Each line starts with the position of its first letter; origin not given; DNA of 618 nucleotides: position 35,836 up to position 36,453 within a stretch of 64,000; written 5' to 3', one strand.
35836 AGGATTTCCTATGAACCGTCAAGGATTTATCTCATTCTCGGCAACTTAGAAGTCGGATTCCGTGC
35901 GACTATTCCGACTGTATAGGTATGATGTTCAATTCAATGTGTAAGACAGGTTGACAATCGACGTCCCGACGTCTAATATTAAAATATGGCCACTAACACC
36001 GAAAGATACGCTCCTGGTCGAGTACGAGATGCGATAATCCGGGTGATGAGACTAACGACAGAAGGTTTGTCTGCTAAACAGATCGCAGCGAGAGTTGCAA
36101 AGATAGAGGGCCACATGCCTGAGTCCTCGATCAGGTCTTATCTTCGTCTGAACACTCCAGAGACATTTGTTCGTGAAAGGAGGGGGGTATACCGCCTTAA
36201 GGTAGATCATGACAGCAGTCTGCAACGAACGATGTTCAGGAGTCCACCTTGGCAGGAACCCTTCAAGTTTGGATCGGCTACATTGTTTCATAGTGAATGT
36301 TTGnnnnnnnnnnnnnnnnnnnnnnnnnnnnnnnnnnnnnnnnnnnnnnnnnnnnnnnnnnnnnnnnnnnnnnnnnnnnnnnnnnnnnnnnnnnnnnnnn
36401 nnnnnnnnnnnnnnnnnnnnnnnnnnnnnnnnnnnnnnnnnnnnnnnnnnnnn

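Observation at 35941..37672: Type II R-M pair with a leaderless, operator-like MTase promoter and an HTH-bearing methyltransferase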

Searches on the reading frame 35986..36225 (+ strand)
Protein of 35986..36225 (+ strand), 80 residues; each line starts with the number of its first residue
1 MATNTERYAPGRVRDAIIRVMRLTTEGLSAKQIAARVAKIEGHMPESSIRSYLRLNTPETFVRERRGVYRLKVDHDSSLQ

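Call 53: search_solved_structures(query=A3, max_evalue=10, show_alignments=2)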
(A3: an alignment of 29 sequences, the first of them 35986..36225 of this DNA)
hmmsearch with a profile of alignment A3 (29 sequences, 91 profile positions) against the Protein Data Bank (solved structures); distinct sequences matched with E-value up to 10: 3.
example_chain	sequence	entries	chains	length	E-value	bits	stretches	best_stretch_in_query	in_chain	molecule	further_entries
2cb6_A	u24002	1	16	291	0.25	14.8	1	36-67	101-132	MOSQUITOCIDAL TOXIN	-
2cb4_A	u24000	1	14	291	0.25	14.8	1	36-67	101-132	MOSQUITOCIDAL TOXIN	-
2vsa_A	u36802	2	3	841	0.53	13.8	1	36-67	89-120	MOSQUITOCIDAL TOXIN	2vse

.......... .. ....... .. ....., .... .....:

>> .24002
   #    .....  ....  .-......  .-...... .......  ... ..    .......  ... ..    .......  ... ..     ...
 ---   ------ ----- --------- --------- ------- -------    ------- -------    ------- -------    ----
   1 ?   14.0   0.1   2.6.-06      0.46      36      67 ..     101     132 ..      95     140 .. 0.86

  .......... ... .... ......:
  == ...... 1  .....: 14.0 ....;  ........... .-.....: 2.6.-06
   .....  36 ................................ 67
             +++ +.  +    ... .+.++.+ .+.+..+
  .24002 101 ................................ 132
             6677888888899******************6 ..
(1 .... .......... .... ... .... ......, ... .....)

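Call 54: search_protein_families(library=pfam, alignment_id=A3, max_evalue=1)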
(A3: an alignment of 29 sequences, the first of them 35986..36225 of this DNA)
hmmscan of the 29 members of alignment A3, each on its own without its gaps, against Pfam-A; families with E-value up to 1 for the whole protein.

A. member 1, window:35986-36225:+ (80 aa): 5 families
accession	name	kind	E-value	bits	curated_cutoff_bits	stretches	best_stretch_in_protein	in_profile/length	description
PF23016.2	RsmI_C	-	0.01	16.1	27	1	16-40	6-30/46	RsmI C-terminal HTH domain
PF09929.15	DUF2161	-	0.038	14.6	27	1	31-72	71-112/118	Putative PD-(D/E)XK phosphodiesterase (DUF2161)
PF08461.16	HTH_12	-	0.043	14.2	21.4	1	16-63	2-49/66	Ribonuclease R winged-helix domain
PF00196.25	GerE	-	0.069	13.2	23.5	1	19-36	9-26/57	Bacterial regulatory proteins, luxR family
PF05066.19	HARE-HTH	-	0.087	13.7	25.9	1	13-71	3-68/71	HB1, ASXL, restriction endonuclease HTH domain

B. families by the number of members that match (of 29 scanned): 23 families
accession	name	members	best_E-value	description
PF05066.19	HARE-HTH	8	0.00026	HB1, ASXL, restriction endonuclease HTH domain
PF09929.15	DUF2161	7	0.025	Putative PD-(D/E)XK phosphodiesterase (DUF2161)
PF24706.1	DUF7669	3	0.0033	Domain of unknown function (DUF7669)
PF08461.16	HTH_12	3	0.029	Ribonuclease R winged-helix domain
PF22278.2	DUF6958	3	0.054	Family of unknown function (DUF6958)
PF16007.11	DUF4777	2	0.001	Domain of unknown function (DUF4777)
PF09339.16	HTH_IclR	2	0.021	IclR helix-turn-helix domain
PF13565.12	HTH_32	2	0.053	Homeodomain-like domain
PF12840.13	HTH_20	2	0.16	Helix-turn-helix domain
PF23016.2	RsmI_C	1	0.01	RsmI C-terminal HTH domain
PF07336.16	ABATE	1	0.024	Putative stress-induced transcription regulator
PF05450.20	Nicastrin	1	0.026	Nicastrin large lobe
PF21100.3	MCM_C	1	0.032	MCM protein C-terminal winged helix-turn-helix domain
PF21143.3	Aquarius_N_2nd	1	0.056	Intron-binding protein aquarius, beta-barrel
PF02186.21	TFIIE_beta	1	0.056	TFIIE beta subunit core domain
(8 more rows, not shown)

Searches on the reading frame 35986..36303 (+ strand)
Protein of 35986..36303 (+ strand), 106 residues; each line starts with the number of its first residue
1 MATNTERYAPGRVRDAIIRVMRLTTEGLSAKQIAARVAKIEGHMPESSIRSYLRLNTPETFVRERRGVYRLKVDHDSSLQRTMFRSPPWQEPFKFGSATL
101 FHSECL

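Call 15: search_protein_families(library=pfam, proteins=[window:35986-36303:+], max_evalue=10)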
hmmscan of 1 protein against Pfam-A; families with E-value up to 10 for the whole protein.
seq(106 aa): 5 families
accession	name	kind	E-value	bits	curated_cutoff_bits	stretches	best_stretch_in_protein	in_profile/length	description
PF23016.2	RsmI_C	-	0.018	15.3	27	1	16-40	6-30/46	RsmI C-terminal HTH domain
PF09929.15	DUF2161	-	0.077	13.6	27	1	31-72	71-112/118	Putative PD-(D/E)XK phosphodiesterase (DUF2161)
PF08461.16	HTH_12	-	0.087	13.2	21.4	1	17-63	3-49/66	Ribonuclease R winged-helix domain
PF00196.25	GerE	-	0.11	12.6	23.5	1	19-36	9-26/57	Bacterial regulatory proteins, luxR family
PF05066.19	HARE-HTH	-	0.19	12.6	25.9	1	13-71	3-68/71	HB1, ASXL, restriction endonuclease HTH domain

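Call 35: search_protein_representatives(protein=window:35986-36270:+)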
Query: 95 residues. Proteins with E-value up to 0.001 (for the whole library): 190; up to 1e-10: 34; up to 1e-30: 0. The best 150 are listed.
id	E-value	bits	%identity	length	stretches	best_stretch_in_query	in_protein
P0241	2.6e-30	121.0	63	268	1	4-95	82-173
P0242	1.3e-22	96.3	53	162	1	5-95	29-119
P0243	5.1e-22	94.5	60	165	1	2-85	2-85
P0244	3.2e-21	91.9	71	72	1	2-66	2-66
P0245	3.3e-21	91.9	55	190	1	1-95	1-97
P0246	2.7e-19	85.8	61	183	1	21-95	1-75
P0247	3.0e-19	85.6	51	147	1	5-95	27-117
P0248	3.4e-19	85.5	55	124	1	1-82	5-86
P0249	1.3e-17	80.4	45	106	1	4-95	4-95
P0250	9.6e-17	77.6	68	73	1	21-79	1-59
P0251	1.5e-16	77.0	52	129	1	4-87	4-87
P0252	4.4e-16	75.5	59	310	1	7-74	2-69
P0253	1.3e-15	74.0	49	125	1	7-95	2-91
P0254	1.5e-15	73.9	44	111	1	6-94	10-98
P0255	3.4e-15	72.7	56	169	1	2-71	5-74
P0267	8.6e-12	61.8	58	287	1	1-72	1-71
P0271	4.5e-11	59.5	56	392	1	9-72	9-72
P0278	2.3e-10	57.3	50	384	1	7-74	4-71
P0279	3.1e-10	56.9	52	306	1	9-73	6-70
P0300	1.4e-08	51.6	48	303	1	7-72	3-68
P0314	1.3e-07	48.5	45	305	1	7-89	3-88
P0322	3.3e-07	47.2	46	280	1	5-73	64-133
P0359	3.7e-06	43.8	43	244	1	6-73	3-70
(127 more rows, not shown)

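Call 36: search_protein_families(library=pfam, proteins=[P0241, P0252, P0267, P0271, P0278, P0279, P0300, P0314, P0322, P0359], max_evalue=0.001)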
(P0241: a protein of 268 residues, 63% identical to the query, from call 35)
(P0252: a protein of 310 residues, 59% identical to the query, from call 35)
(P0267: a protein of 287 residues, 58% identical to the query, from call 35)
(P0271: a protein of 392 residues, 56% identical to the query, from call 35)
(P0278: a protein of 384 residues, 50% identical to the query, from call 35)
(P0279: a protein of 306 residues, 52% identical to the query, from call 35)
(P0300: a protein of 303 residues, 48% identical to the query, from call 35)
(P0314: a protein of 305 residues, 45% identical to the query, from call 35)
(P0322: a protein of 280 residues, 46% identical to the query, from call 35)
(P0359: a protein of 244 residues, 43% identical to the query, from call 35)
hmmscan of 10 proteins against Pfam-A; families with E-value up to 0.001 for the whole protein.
P0241 (268 aa): 0 families

P0252 (310 aa): 0 families

P0267 (287 aa): 1 family
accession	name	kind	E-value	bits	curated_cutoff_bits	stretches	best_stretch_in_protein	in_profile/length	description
PF01555.25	N6_N4_Mtase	-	8.1e-13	49.3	26.7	1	160-273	98-220/221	DNA methylase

P0271 (392 aa): 0 families

P0278 (384 aa): 0 families

P0279 (306 aa): 0 families

P0300 (303 aa): 0 families

P0314 (305 aa): 0 families

P0322 (280 aa): 0 families

P0359 (244 aa): 0 families
